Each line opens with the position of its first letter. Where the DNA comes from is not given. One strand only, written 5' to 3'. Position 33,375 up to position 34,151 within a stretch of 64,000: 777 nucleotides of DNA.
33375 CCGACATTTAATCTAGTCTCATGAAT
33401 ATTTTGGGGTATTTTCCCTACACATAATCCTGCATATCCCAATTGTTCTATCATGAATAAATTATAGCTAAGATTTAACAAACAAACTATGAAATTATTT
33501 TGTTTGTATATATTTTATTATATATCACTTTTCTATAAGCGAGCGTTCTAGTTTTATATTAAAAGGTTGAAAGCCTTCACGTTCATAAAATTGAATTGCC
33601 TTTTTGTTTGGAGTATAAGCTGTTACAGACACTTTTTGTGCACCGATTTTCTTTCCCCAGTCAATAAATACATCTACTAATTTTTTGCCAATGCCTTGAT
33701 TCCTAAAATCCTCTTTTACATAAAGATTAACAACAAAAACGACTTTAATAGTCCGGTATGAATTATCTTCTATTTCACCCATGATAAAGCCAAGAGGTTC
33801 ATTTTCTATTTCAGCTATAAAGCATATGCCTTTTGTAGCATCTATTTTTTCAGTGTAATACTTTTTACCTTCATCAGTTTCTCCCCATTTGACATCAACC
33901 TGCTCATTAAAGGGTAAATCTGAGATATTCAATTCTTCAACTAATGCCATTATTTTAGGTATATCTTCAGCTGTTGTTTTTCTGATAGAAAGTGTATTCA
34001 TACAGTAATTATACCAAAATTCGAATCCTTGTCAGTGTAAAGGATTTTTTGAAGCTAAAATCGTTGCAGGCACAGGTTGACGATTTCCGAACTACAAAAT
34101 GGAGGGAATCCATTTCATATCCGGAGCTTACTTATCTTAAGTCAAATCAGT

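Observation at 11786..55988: Family of ~100-135 bp MITE-like elements with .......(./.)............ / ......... ends fills intergenic spacers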

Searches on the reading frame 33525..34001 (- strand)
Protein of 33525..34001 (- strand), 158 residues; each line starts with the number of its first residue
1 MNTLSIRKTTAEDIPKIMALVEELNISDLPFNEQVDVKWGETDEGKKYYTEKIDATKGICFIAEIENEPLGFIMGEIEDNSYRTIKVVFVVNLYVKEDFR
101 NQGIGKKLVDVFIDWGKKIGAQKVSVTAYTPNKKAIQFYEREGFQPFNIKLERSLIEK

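Call 94: search_protein_families(library=pfam, proteins=[window:33525-34001:-], max_evalue=0.001)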
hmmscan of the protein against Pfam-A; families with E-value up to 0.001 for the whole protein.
window:33525-34001:- (158 aa): 6 families
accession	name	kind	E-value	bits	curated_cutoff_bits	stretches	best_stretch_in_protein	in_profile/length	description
PF00583.31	Acetyltransf_1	-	4.9e-20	72.4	20.7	1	44-144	16-116/116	Acetyltransferase (GNAT) family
PF13508.13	Acetyltransf_7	-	1.3e-16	61.1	27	1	58-146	3-84/84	Acetyltransferase (GNAT) domain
PF13673.13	Acetyltransf_10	-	2.7e-10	40.8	23.6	1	49-148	22-111/128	Acetyltransferase (GNAT) domain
PF13302.13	Acetyltransf_3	-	3.4e-06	28.2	25.4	1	4-145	2-138/138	Acetyltransferase (GNAT) domain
PF08445.16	FR47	-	4.4e-05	23.8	22.1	1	90-145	24-78/86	FR47-like protein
PF13420.13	Acetyltransf_4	-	0.00052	20.5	24.3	1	6-147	1-137/155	Acetyltransferase (GNAT) domain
